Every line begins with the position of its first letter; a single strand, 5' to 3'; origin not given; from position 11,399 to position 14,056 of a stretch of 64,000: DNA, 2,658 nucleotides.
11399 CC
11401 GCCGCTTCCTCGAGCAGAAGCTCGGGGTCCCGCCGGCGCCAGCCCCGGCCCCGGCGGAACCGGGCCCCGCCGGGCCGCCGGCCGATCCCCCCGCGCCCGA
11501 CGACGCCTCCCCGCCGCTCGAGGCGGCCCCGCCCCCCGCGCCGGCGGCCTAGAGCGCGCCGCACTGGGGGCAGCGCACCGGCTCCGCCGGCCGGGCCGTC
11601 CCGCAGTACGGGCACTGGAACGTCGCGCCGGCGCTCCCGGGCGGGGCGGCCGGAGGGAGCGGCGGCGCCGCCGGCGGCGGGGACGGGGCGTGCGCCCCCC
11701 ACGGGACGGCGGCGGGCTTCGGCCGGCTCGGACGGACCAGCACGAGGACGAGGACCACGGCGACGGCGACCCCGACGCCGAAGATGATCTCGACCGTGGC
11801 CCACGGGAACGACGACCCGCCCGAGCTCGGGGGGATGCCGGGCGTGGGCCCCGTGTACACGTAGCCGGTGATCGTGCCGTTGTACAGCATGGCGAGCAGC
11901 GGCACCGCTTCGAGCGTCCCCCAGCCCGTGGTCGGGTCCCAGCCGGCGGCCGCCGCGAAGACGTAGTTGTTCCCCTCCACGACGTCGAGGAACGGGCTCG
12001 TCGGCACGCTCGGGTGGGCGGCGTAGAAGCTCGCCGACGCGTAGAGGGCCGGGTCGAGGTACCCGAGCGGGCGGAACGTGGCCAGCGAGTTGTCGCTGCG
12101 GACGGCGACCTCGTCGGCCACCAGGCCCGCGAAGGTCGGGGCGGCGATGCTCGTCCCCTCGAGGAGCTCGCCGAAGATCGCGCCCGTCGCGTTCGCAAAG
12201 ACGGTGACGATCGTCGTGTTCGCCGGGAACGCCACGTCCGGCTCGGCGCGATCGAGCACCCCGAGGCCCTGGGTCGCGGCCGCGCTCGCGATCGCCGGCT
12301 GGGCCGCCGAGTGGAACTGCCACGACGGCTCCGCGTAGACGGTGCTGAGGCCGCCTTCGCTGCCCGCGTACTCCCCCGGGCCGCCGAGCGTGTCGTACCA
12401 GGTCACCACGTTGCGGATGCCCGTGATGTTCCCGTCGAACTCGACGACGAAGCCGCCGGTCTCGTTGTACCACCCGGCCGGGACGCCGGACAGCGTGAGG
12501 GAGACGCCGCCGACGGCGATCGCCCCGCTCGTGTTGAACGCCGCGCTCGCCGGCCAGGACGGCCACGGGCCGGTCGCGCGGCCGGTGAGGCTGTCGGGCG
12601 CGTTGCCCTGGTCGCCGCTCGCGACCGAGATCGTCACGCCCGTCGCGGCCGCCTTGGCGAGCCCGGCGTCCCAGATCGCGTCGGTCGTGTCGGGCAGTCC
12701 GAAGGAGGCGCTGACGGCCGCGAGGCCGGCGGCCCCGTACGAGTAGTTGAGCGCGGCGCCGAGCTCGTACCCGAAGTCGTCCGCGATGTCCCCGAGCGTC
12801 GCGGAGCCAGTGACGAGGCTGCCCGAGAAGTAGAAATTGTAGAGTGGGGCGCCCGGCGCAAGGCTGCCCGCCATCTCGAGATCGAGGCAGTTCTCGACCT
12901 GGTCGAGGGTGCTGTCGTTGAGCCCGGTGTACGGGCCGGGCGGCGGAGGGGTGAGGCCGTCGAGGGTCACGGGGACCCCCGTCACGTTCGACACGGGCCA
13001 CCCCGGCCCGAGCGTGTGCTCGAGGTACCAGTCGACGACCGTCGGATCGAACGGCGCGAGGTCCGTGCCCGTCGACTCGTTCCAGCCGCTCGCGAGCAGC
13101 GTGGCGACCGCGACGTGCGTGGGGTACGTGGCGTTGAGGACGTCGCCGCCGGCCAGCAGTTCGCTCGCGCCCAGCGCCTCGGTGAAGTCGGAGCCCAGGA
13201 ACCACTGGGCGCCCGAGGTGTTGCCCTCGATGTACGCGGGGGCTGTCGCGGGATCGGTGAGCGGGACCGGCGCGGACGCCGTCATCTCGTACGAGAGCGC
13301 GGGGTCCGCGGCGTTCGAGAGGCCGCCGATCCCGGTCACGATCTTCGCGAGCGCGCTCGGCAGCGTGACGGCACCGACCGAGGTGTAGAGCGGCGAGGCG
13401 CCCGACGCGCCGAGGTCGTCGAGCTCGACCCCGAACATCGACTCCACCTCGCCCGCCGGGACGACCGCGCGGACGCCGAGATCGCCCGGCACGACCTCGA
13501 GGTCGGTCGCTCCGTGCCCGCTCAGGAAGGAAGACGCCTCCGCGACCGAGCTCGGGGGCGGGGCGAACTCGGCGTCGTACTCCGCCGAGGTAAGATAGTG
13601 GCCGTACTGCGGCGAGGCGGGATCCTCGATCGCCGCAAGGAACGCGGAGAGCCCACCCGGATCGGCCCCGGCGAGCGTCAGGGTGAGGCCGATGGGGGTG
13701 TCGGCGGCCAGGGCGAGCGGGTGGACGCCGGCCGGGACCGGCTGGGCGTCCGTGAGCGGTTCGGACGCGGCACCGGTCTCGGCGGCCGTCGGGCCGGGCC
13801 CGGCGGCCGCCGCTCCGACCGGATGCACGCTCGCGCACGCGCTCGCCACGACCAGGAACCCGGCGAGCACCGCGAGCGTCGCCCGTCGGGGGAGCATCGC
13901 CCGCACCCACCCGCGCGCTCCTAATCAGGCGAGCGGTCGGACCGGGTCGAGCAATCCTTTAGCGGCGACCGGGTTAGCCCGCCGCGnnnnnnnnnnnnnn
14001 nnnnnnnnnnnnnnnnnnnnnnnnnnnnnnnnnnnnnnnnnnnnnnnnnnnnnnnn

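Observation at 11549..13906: Sedolisin-family surface protease with a C-terminal transmembrane anchor followed by a cytoplasmic zinc ribbon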

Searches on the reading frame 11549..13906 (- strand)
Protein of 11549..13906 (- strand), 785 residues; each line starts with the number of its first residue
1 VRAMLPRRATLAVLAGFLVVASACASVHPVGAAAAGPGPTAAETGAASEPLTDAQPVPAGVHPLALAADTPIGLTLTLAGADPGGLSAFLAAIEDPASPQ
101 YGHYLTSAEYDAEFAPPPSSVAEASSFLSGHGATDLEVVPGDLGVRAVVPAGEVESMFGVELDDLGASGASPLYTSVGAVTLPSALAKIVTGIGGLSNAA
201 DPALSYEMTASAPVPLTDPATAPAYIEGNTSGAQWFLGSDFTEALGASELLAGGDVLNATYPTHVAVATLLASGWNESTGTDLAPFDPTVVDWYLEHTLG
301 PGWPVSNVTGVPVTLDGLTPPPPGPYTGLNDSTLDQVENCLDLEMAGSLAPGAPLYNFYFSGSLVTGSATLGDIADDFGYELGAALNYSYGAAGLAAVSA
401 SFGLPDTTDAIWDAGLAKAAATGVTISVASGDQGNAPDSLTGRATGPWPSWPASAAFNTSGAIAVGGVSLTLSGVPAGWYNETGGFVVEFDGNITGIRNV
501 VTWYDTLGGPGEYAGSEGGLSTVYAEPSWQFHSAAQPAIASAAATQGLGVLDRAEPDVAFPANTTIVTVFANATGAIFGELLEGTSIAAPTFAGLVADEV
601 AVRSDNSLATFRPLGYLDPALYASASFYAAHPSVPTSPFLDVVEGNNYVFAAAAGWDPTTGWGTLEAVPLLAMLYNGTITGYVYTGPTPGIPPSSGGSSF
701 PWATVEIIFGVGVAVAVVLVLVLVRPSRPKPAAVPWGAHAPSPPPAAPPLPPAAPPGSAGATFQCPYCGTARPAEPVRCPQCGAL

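Call 3: search_protein_families(library=pfam, proteins=[window:11549-13906:-], max_evalue=1)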
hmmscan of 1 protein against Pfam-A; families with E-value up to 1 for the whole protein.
window:11549-13906:- (785 aa): 7 families
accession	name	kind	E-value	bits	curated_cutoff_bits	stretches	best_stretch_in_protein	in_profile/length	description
PF09286.16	Pro-kuma_activ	-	8.9e-19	68.6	23.5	1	66-198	9-142/143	Pro-kumamolisin, activation domain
PF00082.27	Peptidase_S8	-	0.0025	17.6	21.8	1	392-597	108-251/288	Subtilase family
PF24463.1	DUF7577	-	0.05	13.7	28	1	775-784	1-10/27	Domain of unknown function (DUF7577)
PF13240.11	Zn_Ribbon_1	-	0.057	13.7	25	1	765-784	2-21/23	zinc-ribbon domain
PF02591.20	Zn_ribbon_9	-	0.2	12.2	29.1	0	775-784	22-31/33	C4-type zinc ribbon domain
PF12773.13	DZR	-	0.24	12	27.3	1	764-783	14-31/45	Double zinc ribbon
PF13248.11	Zn_ribbon_3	-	0.29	11.1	27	0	762-784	2-24/26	zinc-ribbon domain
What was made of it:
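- On Peptidase family S53 (sedolisins): PF09286 at residues 66-198, E 8.9e-19, 68.6 bits against a cut-off of 23.5 (call 3).
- On Pfam zinc-ribbon families (Zn_Ribbon_1 PF13240, Zn_ribbon_3 PF13248, DZR, DUF7577): Best hits: DUF7577 at E 0.05 and Zn_Ribbon_1 at E 0.057, each 13.7 bits (cut-offs 28 and 25 bits) (call 3).
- Checked: Peptidase_S8 gives only a weak hit at 392-597, below its cut-off (call 3).
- Pro-kuma_activ, E 8.9e-19 (call 3).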

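Call 4: search_protein_families(library=ncbifam, proteins=[window:11549-13906:-], max_evalue=1)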
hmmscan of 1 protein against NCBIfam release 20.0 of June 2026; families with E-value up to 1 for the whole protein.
window:11549-13906:- (785 aa): 1 family
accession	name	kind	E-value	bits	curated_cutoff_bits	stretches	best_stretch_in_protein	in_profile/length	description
NF045720.1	rubredox_RCKP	subfamily_domain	0.075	12.6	45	1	761-784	2-27/34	RCKP-type rubredoxin-like domain-containing protein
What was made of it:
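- On Pfam zinc-ribbon families (Zn_Ribbon_1 PF13240, Zn_ribbon_3 PF13248, DZR, DUF7577): NCBIfam rubredoxin-like model: 12.6 bits against 45 (call 4).
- On Archaeosortase / PGF-CTERM-type C-terminal sorting signals: NCBIfam scan at E <= 1 returned only a weak rubredoxin-like hit (call 4).
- Checked: The zinc-ribbon Pfam and NCBIfam models hit only below their thresholds (E 0.05-0.3; calls 3, 4), so the ribbon is identified by its CPxCG-x10-CPxCG pattern and by conservation.
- Zinc-ribbon Pfam and NCBIfam models hit only below threshold (calls 3, 4). No *-CTERM NCBIfam model hits, even at E <= 1 (call 4).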

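Call 7: find_homologous_proteins(query=window:11549-13906:-)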
Query window:11549-13906:- (785 aa): 291 proteins with E <= 0.001 among 8000 candidates; the best 120 are listed.
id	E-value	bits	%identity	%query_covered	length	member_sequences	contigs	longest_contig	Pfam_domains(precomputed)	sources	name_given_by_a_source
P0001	0.0e+0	1705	100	100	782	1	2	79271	PF09286.17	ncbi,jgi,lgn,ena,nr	ncbi:MAG TPA: protease pro-enzyme activation domain-containing protein [Thermoplasmata archaeon]|nr:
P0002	1.1e-279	948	59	98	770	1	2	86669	PF09286.17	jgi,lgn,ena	-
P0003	3.2e-277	940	61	94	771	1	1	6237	PF09286.17,PF00082.28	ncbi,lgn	-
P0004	1.6e-267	908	60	93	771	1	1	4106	PF09286.17,PF00082.28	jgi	jgi:subtilase family serine protease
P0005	3.9e-266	904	58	95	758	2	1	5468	PF09286.17,PF00082.28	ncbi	-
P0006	3.3e-258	877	58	95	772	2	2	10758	PF09286.17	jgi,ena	-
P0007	4.7e-256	870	56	98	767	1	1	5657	PF09286.17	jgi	jgi:subtilase family serine protease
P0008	6.7e-250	850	56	93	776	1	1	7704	PF09286.17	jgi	jgi:hypothetical protein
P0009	2.8e-241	821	53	100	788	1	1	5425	PF09286.17,PF00082.28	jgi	jgi:subtilase family serine protease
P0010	1.0e-234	800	52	99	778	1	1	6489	PF09286.17,PF00082.28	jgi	jgi:kumamolisin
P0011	1.1e-233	796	53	99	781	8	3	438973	PF09286.17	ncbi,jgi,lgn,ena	ncbi:MAG TPA: protease pro-enzyme activation domain-containing protein [Thermoplasmata archaeon]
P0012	1.3e-231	789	54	93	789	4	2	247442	PF09286.17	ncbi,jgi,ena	-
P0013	3.2e-231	788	53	94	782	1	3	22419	PF09286.17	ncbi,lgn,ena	-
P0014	4.6e-231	788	53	93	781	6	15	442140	PF09286.17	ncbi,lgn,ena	ncbi:MAG: protease pro-enzyme activation domain-containing protein [Thermoplasmata archaeon]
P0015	6.9e-231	787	54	93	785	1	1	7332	PF09286.17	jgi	jgi:subtilase family serine protease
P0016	1.7e-230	786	52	99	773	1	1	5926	PF09286.17,PF00082.28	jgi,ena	-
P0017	1.5e-229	783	53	94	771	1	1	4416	PF09286.17,PF00082.28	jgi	jgi:subtilase family serine protease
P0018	1.5e-229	783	53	99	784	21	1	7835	PF09286.17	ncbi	-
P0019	4.9e-228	778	53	94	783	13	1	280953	PF09286.17,PF00082.28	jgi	-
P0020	4.0e-227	775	54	93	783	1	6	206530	PF09286.17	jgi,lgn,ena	jgi:subtilase family serine protease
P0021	5.2e-227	774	52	99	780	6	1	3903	PF09286.17,PF00082.28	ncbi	-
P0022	6.7e-227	774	52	96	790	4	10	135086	PF09286.17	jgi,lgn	-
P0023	7.3e-227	774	52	100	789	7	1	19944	PF09286.17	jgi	-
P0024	1.1e-226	773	52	94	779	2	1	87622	PF09286.17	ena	-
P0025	1.2e-226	773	54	95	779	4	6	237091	PF09286.17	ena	-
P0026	7.5e-226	770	53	98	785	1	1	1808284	PF09286.17,PF00082.28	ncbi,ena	-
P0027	5.8e-225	767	50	99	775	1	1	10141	PF09286.17,PF00082.28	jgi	-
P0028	5.9e-225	767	53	95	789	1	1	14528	PF09286.17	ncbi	-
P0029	1.5e-224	766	52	94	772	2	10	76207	PF09286.17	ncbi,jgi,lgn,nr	ncbi:MAG TPA: protease pro-enzyme activation domain-containing protein [Thermoplasmata archaeon]|nr:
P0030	2.1e-224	766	50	99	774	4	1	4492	PF09286.17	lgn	-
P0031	2.5e-224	765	52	93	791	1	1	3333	PF09286.17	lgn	-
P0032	5.4e-224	764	53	98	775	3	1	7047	PF09286.17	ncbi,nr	ncbi:MAG TPA: protease pro-enzyme activation domain-containing protein [Thermoplasmata archaeon]|nr:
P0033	1.0e-223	763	53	94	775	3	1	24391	PF09286.17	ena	-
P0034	1.9e-223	762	51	98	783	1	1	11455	PF09286.17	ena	-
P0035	2.4e-223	762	53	96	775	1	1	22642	PF09286.17,PF00082.28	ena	-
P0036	2.7e-223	762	49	99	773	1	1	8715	PF09286.17,PF00082.28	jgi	jgi:subtilase family serine protease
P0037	4.7e-223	761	51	99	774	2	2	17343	PF09286.17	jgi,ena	-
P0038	5.5e-223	761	52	94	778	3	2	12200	PF09286.17,PF00082.28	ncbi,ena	-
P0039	9.1e-223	760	50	99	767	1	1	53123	PF09286.17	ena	-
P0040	1.4e-222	760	52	99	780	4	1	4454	PF09286.17,PF00082.28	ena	-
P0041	1.6e-222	759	53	94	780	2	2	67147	PF09286.17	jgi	jgi:subtilase family serine protease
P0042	1.8e-222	759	53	95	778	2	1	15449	PF09286.17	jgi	-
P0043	2.6e-222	759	52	99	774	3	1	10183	PF09286.17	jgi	-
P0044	2.8e-222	759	52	96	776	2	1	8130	PF09286.17,PF00082.28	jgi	-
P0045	7.7e-222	757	51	94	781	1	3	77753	PF09286.17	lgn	-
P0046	1.4e-221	756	52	94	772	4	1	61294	PF09286.17,PF00082.28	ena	-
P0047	2.1e-221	756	52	94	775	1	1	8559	PF09286.17,PF00082.28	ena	-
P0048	3.4e-221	755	51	100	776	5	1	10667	PF09286.17,PF00082.28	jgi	-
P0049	3.6e-221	755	51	100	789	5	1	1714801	PF09286.17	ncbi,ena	-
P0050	3.7e-221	755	51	100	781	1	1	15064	PF09286.17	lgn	-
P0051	4.6e-221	755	51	99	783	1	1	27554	PF09286.17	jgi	jgi:subtilase family serine protease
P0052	5.7e-221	754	52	95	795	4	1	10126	PF09286.17,PF00082.28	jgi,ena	-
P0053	6.3e-221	754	50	100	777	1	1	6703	PF09286.17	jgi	jgi:subtilase family serine protease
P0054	7.5e-221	754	51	98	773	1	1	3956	PF09286.17,PF00082.28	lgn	-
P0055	8.2e-221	754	50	100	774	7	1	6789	PF09286.17,PF00082.28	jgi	-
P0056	1.3e-220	753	52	99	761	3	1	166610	PF09286.17,PF00082.28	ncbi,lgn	ncbi:MAG: protease pro-enzyme activation domain-containing protein [Thermoplasmata archaeon]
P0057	3.5e-220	752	52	99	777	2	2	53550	PF09286.17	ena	-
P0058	3.6e-220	752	53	98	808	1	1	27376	PF09286.17,PF00082.28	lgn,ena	-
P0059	3.8e-220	751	51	96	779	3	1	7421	PF09286.17,PF00082.28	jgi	jgi:subtilase family serine protease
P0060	5.2e-220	751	53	94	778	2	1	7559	PF09286.17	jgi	-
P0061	5.7e-220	751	52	96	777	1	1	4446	PF09286.17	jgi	jgi:subtilase family serine protease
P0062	1.2e-219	750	51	99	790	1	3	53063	PF09286.17,PF00082.28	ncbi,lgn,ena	-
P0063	1.4e-219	750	52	95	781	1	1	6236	PF09286.17,PF00082.28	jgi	jgi:subtilase family serine protease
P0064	1.8e-219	749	50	100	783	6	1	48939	PF09286.17,PF00082.28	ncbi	ncbi:MAG: protease pro-enzyme activation domain-containing protein [Thermoplasmata archaeon]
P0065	2.1e-219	749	51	99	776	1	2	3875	PF09286.17,PF00082.28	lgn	-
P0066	2.2e-219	749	51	95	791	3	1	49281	PF09286.17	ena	-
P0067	9.0e-219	747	52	94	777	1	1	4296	PF09286.17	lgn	-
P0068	1.2e-218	746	53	94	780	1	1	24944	PF09286.17,PF00082.28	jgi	jgi:subtilase family serine protease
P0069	2.2e-218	746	51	94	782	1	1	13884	PF09286.17,PF00082.28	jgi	jgi:subtilase family serine protease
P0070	2.4e-218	745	50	100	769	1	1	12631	PF09286.17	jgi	jgi:pseudomonalisin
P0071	6.9e-218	744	53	92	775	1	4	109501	PF09286.17,PF00082.28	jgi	jgi:subtilase family serine protease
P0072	1.1e-217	743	51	95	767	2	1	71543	PF09286.17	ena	-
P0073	1.1e-217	743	50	94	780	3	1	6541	PF09286.17,PF00082.28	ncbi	-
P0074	1.6e-217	743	51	96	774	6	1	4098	PF09286.17,PF00082.28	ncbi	-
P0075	2.4e-217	742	50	100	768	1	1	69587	PF09286.17,PF00082.28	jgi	jgi:subtilase family serine protease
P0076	4.1e-217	741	50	96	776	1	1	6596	PF09286.17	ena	-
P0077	5.0e-217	741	52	96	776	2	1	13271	PF09286.17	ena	-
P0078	5.9e-217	741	51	96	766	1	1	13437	PF09286.17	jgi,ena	-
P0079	1.2e-216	740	49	98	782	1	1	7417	PF09286.17,PF00082.28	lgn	-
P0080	2.8e-216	739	52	94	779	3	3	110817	PF09286.17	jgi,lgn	-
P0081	2.9e-216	739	52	94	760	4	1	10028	PF09286.17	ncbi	ncbi:MAG: protease pro-enzyme activation domain-containing protein, partial [Thermoplasmata archaeon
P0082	5.2e-216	738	49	96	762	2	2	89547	PF09286.17,PF00082.28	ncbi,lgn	ncbi:MAG: protease pro-enzyme activation domain-containing protein [Thermoplasmata archaeon]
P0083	7.7e-216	737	51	99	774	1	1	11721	PF09286.17,PF00082.28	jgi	jgi:subtilase family serine protease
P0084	7.9e-216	737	51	93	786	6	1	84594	PF09286.17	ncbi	-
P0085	1.2e-215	737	49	99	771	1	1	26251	PF09286.17,PF00082.28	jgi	jgi:kumamolisin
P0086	1.3e-215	736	52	94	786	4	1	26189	PF09286.17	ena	-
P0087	1.7e-215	736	50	96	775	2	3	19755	PF09286.17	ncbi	-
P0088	2.2e-215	736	51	95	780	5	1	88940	PF09286.17,PF00082.28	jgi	jgi:kumamolisin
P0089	2.9e-215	735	53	90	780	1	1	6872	PF09286.17,PF00082.28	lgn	-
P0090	5.1e-215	735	52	92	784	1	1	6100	PF09286.17,PF00082.28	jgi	jgi:subtilase family serine protease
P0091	5.6e-215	734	51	94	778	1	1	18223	PF09286.17,PF00082.28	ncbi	-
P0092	8.5e-215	734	51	98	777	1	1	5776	PF09286.17,PF00082.28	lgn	-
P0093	1.4e-214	733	51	91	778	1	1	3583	PF09286.17,PF00082.28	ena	-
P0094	1.6e-214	733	50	94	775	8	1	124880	PF09286.17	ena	-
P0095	2.4e-214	732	51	94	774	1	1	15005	PF09286.17,PF00082.28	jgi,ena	-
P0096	2.4e-214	732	51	94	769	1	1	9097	PF09286.17,PF00082.28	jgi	jgi:pseudomonalisin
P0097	2.5e-214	732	51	99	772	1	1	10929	PF09286.17,PF00082.28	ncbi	-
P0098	2.9e-214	732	51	94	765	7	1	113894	PF09286.17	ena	-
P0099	3.5e-214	732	51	93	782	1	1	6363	PF09286.17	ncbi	-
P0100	4.7e-214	731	52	95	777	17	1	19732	PF09286.17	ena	-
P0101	7.1e-214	731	51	94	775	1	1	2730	PF09286.17,PF00082.28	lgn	-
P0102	8.5e-214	730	52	94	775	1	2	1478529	PF09286.17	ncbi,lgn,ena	ncbi:MAG: protease pro-enzyme activation domain-containing protein [Thermoplasmata archaeon]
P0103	1.9e-213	729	50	99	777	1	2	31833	PF09286.17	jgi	jgi:subtilase family serine protease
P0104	5.2e-213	728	50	94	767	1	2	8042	PF09286.17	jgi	jgi:subtilase family serine protease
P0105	6.2e-213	728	51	99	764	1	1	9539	PF09286.17,PF00082.28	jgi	jgi:subtilase family serine protease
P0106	6.8e-213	727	50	100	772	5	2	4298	PF09286.17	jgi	-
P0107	8.4e-213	727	53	93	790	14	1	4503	PF09286.17,PF00082.28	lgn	-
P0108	1.1e-212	727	50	93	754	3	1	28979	PF09286.17,PF00082.28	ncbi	-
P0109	4.7e-212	725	53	94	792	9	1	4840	PF09286.17,PF00082.28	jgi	jgi:kumamolisin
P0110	1.4e-211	723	48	100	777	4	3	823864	PF09286.17,PF00082.28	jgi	jgi:subtilase family serine protease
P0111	1.5e-211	723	52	94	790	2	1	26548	PF09286.17,PF00082.28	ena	-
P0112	1.8e-211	723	51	93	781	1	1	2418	PF09286.17,PF00082.28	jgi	-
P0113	2.1e-211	723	51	99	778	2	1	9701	PF09286.17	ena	-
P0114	3.0e-211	722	51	95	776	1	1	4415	PF09286.17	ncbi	-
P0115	3.1e-211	722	49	100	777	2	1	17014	PF09286.17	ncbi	-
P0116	3.8e-211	722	51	94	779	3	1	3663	PF09286.17,PF00082.28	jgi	-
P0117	6.0e-211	721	50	100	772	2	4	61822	PF09286.17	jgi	jgi:subtilase family serine protease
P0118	6.4e-211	721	48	99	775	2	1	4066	PF09286.17,PF00082.28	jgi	-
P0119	7.5e-211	721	50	98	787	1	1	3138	PF09286.17,PF00082.28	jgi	jgi:subtilase family serine protease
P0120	8.3e-211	721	51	94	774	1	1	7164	PF09286.17,PF00082.28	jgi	jgi:subtilase family serine protease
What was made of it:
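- On Peptidase family S53 (sedolisins): It is present in all 120 homologues (call 7).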

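Call 13: find_encoding_contigs(protein=P0002, flank=8000, max_places=2)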
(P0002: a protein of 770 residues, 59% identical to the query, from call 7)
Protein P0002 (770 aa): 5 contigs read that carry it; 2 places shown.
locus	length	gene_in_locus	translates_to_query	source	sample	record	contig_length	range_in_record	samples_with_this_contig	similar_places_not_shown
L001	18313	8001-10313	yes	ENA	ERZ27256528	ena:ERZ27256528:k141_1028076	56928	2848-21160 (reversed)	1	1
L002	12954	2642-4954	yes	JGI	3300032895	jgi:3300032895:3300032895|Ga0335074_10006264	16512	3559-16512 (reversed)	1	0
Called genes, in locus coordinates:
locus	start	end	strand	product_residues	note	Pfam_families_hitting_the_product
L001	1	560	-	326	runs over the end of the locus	PF00535:Glycos_transf_2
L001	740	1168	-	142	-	PF03684:UPF0179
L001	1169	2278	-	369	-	PF00465:Fe-ADH, PF13685:Fe-ADH_2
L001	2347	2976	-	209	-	PF04055:Radical_SAM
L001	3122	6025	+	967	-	PF00133:tRNA-synt_1, PF09334:tRNA-synt_1g (faint), PF13603:tRNA-synt_1_2 (faint), PF08264:Anticodon_1 (weak)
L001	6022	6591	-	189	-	PF22769:DCD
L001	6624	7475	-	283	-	PF01875:Memo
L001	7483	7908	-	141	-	PF11969:DcpS_C, PF01230:HIT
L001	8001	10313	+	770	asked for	PF09286:Pro-kuma_activ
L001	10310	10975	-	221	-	PF04079:SMC_ScpB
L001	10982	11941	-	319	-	PF02616:SMC_ScpA (faint)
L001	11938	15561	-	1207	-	PF02463:SMC_N, PF13175:AAA_15, PF13304:AAA_21 (faint), PF13476:AAA_23, PF13555:AAA_29 (weak), PF24161:CCDC39 (faint), PF06470:SMC_hinge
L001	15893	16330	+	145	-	PF00903:Glyoxalase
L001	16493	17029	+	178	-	PF00881:Nitroreductase, PF14512:TM1586_NiRdase (weak)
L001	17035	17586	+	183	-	PF01725:Ham1p_like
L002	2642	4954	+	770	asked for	PF09286:Pro-kuma_activ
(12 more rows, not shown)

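Call 14: find_encoding_contigs(protein=P0026, flank=8000, max_places=2)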
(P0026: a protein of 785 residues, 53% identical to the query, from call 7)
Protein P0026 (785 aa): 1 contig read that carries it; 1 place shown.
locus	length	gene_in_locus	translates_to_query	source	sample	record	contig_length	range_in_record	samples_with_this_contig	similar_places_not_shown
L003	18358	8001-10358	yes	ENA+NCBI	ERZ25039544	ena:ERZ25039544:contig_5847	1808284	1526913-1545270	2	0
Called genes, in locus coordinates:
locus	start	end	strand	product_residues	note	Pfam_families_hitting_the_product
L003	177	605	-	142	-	PF03684:UPF0179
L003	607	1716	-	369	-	PF00465:Fe-ADH, PF13685:Fe-ADH_2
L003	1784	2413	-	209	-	PF04055:Radical_SAM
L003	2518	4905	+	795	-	PF00133:tRNA-synt_1 (weak), PF13603:tRNA-synt_1_2 (weak)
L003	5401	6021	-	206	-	PF13302:Acetyltransf_3, PF00583:Acetyltransf_1, PF13420:Acetyltransf_4 (weak)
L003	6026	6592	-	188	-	PF22769:DCD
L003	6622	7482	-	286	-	PF01875:Memo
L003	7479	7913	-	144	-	PF11969:DcpS_C, PF01230:HIT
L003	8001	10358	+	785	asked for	PF09286:Pro-kuma_activ, PF00082:Peptidase_S8 (weak)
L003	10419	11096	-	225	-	PF04079:SMC_ScpB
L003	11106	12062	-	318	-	PF02616:SMC_ScpA (faint)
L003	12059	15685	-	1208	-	PF02463:SMC_N, PF13175:AAA_15, PF13304:AAA_21 (faint), PF13476:AAA_23, PF13555:AAA_29 (weak), PF24161:CCDC39 (faint), PF06470:SMC_hinge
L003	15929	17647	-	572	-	-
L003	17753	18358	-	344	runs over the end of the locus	-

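Call 15: find_encoding_contigs(protein=P0102, flank=8000, max_places=2)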
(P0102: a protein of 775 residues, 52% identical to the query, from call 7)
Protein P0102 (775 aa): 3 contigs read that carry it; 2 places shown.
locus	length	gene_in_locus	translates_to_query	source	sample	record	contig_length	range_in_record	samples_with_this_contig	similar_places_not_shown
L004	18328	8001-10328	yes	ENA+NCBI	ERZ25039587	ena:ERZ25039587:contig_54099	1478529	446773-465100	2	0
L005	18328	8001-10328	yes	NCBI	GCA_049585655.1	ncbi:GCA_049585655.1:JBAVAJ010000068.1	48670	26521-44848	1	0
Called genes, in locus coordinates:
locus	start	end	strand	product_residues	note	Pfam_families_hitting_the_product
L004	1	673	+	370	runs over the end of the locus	PF00224:PK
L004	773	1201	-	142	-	PF03684:UPF0179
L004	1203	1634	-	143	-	-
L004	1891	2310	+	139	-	-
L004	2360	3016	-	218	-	PF04055:Radical_SAM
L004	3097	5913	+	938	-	PF00133:tRNA-synt_1, PF09334:tRNA-synt_1g (weak), PF13603:tRNA-synt_1_2 (weak)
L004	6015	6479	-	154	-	PF22769:DCD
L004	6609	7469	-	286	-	PF01875:Memo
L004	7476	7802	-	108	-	PF01230:HIT, PF11969:DcpS_C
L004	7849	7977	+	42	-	-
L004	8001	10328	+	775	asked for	PF09286:Pro-kuma_activ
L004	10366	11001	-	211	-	PF04079:SMC_ScpB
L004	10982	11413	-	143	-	-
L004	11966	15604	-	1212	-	PF02463:SMC_N, PF13175:AAA_15, PF13304:AAA_21 (faint), PF13476:AAA_23, PF13555:AAA_29 (weak), PF06470:SMC_hinge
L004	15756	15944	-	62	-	-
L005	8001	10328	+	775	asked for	PF09286:Pro-kuma_activ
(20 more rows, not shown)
